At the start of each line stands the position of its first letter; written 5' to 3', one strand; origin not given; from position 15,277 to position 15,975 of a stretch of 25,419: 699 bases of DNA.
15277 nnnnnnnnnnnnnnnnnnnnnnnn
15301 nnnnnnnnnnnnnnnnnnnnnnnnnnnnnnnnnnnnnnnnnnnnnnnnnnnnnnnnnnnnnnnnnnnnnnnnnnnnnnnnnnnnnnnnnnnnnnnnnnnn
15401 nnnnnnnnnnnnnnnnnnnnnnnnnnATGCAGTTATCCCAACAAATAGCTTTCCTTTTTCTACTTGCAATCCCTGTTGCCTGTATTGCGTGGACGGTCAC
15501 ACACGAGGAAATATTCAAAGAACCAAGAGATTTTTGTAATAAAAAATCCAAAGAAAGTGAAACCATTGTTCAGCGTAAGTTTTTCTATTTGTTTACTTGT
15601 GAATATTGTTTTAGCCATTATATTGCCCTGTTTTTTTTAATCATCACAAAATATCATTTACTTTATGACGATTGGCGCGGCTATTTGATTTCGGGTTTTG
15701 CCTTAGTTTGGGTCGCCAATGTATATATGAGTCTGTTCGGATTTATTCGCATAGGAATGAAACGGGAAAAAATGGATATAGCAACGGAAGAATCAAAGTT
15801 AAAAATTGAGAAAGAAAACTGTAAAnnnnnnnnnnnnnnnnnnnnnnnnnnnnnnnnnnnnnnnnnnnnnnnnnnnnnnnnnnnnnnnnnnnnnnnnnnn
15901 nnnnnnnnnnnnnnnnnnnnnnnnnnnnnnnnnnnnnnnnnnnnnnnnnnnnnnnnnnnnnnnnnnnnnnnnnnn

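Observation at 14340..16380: Cluster of gene remnants: P-type ATPase, membrane ORF, LmbE-like deacetylase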

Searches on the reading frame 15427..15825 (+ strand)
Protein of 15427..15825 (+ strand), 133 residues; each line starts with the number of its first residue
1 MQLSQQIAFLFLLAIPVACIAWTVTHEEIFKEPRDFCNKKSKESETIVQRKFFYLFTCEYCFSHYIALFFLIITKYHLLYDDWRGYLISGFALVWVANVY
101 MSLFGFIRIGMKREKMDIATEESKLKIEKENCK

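Call 5: search_protein_families(library=pfam, proteins=[window:15427-15825:+], max_evalue=0.01)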
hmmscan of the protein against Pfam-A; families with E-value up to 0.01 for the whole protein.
window:15427-15825:+ (133 aa): 1 family
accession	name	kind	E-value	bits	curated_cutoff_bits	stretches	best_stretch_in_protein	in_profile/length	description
PF13962.11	PGG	-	0.0046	17.2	24.1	1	17-102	14-106/116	Domain of unknown function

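Call 13: find_homologous_proteins(query=window:15427-15825:+, max_evalue=0.001)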
Query window:15427-15825:+ (133 aa): 8000 proteins with E <= 0.001 among 8000 candidates; the best 120 are listed.
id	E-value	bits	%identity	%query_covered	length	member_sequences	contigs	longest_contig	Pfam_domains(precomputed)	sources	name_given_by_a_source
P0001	1.2e-83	296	99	100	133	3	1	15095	-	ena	-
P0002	4.9e-83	294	98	100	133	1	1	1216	-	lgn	-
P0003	6.9e-68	245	79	100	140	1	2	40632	-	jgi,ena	-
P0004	1.9e-67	243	80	100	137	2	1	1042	-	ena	-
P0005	2.8e-66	240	83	88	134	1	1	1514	-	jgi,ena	-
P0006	6.0e-66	239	79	98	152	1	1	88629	-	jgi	jgi:hypothetical protein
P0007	9.3e-66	238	77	100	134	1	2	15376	-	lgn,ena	-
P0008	1.1e-65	238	86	87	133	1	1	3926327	-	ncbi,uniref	ncbi:hypothetical protein [Flavobacterium sp. SM2513]|uniref:hypothetical protein n=1 Tax=Flavobacte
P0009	1.2e-65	238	75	100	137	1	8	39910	-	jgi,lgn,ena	-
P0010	1.3e-65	238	74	98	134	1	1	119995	-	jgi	jgi:hypothetical protein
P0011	1.3e-65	237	74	100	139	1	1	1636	-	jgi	jgi:hypothetical protein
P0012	1.6e-65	237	77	100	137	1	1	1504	-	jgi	jgi:uncharacterized membrane protein YagU involved in acid resistance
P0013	2.0e-65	237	79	98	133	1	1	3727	-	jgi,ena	-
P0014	2.7e-65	236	85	88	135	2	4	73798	-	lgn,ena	-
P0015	2.9e-65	236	75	100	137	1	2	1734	-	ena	-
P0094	2.0e-62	227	75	97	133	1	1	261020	-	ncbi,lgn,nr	ncbi:MAG: hypothetical protein H0X33_04590 [Taibaiella sp.]|nr:hypothetical protein [Taibaiella sp.]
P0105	3.2e-62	227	73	98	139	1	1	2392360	-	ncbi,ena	-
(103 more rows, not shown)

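Call 14: find_encoding_contigs(protein=P0001, flank=10000, max_places=4)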
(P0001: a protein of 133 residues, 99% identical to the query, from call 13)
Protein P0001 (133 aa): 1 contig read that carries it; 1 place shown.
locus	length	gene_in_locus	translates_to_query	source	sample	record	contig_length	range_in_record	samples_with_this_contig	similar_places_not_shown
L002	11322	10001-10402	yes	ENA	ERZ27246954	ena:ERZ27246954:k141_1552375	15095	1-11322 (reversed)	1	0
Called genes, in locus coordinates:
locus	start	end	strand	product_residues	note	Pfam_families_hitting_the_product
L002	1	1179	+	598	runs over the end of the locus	PF19291:TREH_N, PF00723:Glyco_hydro_15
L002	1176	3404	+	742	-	PF00982:Glyco_transf_20, PF02358:Trehalose_PPase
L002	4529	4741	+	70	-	-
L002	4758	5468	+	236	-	PF02463:SMC_N (faint), PF13555:AAA_29 (faint), PF00005:ABC_tran, PF13304:AAA_21 (faint)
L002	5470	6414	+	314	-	PF25917:BSH_RND (weak), PF25919:BSH_CusB (weak), PF25973:BSH_CzcB (weak)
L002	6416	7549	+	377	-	PF02687:FtsX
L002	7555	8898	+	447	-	PF02321:OEP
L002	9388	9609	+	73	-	PF00122:E1-E2_ATPase (weak)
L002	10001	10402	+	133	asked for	-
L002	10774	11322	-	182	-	?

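Call 15: find_encoding_contigs(protein=P0003, flank=6000, max_places=3)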
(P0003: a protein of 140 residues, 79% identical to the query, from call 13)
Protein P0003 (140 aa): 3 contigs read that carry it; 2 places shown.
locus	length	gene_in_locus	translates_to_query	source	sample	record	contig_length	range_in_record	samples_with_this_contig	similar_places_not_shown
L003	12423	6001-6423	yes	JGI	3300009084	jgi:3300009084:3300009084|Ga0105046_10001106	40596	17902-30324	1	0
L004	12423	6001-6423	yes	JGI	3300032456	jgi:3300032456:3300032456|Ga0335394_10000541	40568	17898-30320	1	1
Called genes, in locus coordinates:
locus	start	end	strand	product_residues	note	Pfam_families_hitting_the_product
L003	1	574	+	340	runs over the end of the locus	PF09949:APP1_cat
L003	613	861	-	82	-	-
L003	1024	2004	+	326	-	PF01256:Carb_kinase, PF08543:Phos_pyr_kin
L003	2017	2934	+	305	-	PF00226:DnaJ, PF01556:DnaJ_C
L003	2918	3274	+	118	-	-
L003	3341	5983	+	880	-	PF00690:Cation_ATPase_N, PF00122:E1-E2_ATPase, PF00702:Hydrolase, PF13246:Cation_ATPase, PF00689:Cation_ATPase_C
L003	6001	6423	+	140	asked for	-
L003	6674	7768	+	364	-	PF12146:Hydrolase_4, PF00561:Abhydrolase_1, PF12697:Abhydrolase_6, PF03096:Ndr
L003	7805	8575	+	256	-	-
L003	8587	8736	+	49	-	-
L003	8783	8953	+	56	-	-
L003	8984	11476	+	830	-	PF00690:Cation_ATPase_N, PF00122:E1-E2_ATPase, PF00702:Hydrolase, PF13246:Cation_ATPase, PF00689:Cation_ATPase_C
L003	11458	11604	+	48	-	PF20106:DUF6496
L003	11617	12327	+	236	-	PF02463:SMC_N (faint), PF00005:ABC_tran, PF13304:AAA_21 (faint)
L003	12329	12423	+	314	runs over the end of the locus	PF25919:BSH_CusB (faint), PF25917:BSH_RND (weak), PF25973:BSH_CzcB (weak)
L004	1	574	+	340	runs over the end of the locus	PF09949:APP1_cat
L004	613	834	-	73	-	-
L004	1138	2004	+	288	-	PF01256:Carb_kinase, PF08543:Phos_pyr_kin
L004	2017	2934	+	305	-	PF00226:DnaJ, PF01556:DnaJ_C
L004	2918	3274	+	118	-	-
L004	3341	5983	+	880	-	PF00690:Cation_ATPase_N, PF00122:E1-E2_ATPase, PF00702:Hydrolase, PF13246:Cation_ATPase, PF00689:Cation_ATPase_C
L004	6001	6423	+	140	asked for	-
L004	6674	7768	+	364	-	PF12146:Hydrolase_4, PF00561:Abhydrolase_1, PF12697:Abhydrolase_6, PF03096:Ndr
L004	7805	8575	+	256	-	-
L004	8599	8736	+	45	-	-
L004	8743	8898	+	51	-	-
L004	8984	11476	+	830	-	PF00690:Cation_ATPase_N, PF00122:E1-E2_ATPase, PF00702:Hydrolase, PF13246:Cation_ATPase, PF00689:Cation_ATPase_C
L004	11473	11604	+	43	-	PF20106:DUF6496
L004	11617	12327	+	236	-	PF02463:SMC_N (faint), PF00005:ABC_tran, PF13304:AAA_21 (faint)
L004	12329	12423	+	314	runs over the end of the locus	PF25919:BSH_CusB (faint), PF25917:BSH_RND (weak), PF25973:BSH_CzcB (weak)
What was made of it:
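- In L003 and L004 the intact 880-aa ATPase ends 18 nt before the small ORF's homologue (call 15).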

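Call 24: find_encoding_contigs(protein=P0008, flank=5000, max_places=1)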
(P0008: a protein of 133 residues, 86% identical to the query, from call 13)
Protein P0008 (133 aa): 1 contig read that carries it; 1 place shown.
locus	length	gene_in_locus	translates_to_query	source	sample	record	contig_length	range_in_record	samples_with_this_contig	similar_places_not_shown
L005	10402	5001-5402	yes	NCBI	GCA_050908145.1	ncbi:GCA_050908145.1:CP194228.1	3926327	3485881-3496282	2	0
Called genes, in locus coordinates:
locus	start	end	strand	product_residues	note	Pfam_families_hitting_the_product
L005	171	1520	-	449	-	PF00939:Na_sulph_symp (weak), PF03600:CitMHS, PF00939:Na_sulph_symp, PF03600:CitMHS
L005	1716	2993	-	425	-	PF04286:DUF445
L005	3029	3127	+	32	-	-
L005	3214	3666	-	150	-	PF09537:DUF2383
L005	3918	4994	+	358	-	PF01594:AI-2E_transport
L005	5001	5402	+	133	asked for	-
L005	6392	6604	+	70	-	-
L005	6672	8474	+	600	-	-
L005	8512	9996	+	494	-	PF26696:PTL_trimer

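Call 25: find_encoding_contigs(protein=P0094, flank=5000, max_places=1)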
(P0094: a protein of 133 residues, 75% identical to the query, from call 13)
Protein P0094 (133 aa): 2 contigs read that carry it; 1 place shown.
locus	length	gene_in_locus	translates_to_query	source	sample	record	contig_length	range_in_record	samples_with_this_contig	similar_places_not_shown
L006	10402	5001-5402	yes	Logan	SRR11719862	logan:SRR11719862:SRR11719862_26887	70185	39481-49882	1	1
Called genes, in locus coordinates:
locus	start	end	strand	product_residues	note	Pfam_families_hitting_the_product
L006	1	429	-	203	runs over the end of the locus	PF07883:Cupin_2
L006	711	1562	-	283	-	PF04542:Sigma70_r2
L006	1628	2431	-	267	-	PF00106:adh_short, PF13561:adh_short_C2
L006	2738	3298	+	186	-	PF12833:HTH_18, PF00165:HTH_AraC (weak)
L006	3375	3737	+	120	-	PF07883:Cupin_2 (weak)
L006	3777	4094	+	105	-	-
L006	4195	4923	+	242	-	PF06912:DUF1275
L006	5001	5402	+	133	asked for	-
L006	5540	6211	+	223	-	PF01596:Methyltransf_3, PF01135:PCMT (weak), PF13578:Methyltransf_24, PF13649:Methyltransf_25 (weak), PF13847:Methyltransf_31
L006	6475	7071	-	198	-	PF14489:QueF (faint), PF01227:GTP_cyclohydroI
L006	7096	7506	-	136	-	PF01242:PTPS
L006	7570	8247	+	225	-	PF01048:PNP_UDP_1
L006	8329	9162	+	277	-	PF02621:VitK2_biosynth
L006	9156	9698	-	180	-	PF00156:Pribosyltran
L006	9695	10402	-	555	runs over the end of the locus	PF01832:Glucosaminidase, PF01476:LysM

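Call 26: find_encoding_contigs(protein=P0105, flank=5000, max_places=1)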
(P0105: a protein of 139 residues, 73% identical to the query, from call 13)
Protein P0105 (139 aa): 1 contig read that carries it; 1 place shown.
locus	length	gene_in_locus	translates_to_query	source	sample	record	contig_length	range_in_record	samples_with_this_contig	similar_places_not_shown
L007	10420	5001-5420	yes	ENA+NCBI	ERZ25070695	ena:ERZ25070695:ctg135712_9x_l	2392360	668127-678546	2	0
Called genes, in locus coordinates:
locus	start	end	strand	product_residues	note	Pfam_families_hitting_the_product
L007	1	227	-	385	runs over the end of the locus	PF13641:Glyco_tranf_2_3 (weak)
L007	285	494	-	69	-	-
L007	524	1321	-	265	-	-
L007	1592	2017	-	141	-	PF01609:DDE_Tnp_1, PF13612:DDE_Tnp_1_3, PF13586:DDE_Tnp_1_2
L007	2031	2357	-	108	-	PF13340:DUF4096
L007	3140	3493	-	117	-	PF07883:Cupin_2 (weak)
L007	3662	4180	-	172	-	PF12833:HTH_18, PF00165:HTH_AraC (weak)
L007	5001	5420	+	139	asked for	-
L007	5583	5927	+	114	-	-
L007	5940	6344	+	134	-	PF03332:PMM, PF08282:Hydrolase_3 (weak)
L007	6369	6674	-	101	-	PF00119:ATP-synt_A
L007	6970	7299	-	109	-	PF09527:ATPase_gene1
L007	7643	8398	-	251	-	PF03976:PPK2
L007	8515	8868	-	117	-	-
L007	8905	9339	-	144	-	-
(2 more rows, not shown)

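Call 31: find_related_loci(query=window:15427-15825:+, collection=metagenome_contigs, flank=6000)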
Query window:15427-15825:+ (133 aa) in metagenome_contigs; peptide patterns used: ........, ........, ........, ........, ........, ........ (x = any residue, [..] = any of these).
600 stretches matched a pattern (row limit reached: there are more); 585 encode a relative of the query (tblastn E <= 1e-3); the best 80 are kept; 80 distinct loci.
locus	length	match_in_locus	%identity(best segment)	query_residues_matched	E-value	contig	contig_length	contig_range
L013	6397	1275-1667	73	1-131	2e-68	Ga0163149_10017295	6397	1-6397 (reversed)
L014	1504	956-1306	83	1-117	4e-70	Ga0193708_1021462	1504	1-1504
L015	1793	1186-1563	73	1-126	5e-69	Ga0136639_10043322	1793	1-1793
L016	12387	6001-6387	71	1-129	1e-66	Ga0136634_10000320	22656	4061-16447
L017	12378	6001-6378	76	1-126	4e-66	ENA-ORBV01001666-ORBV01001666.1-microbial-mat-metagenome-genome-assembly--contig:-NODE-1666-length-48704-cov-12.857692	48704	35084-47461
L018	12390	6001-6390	75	1-130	8e-66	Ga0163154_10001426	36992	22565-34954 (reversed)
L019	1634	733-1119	75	1-129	6e-68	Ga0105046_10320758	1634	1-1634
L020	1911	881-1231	77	1-117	2e-67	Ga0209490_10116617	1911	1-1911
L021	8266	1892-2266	72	1-125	8e-65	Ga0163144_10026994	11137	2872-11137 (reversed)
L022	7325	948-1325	70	1-126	2e-64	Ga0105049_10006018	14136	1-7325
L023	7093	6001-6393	72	1-131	4e-64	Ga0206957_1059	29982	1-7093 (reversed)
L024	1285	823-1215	73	1-131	5e-67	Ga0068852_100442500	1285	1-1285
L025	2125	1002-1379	71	1-126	3e-64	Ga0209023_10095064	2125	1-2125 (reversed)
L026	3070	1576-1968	68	3-133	8e-63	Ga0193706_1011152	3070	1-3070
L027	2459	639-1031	67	1-131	1e-62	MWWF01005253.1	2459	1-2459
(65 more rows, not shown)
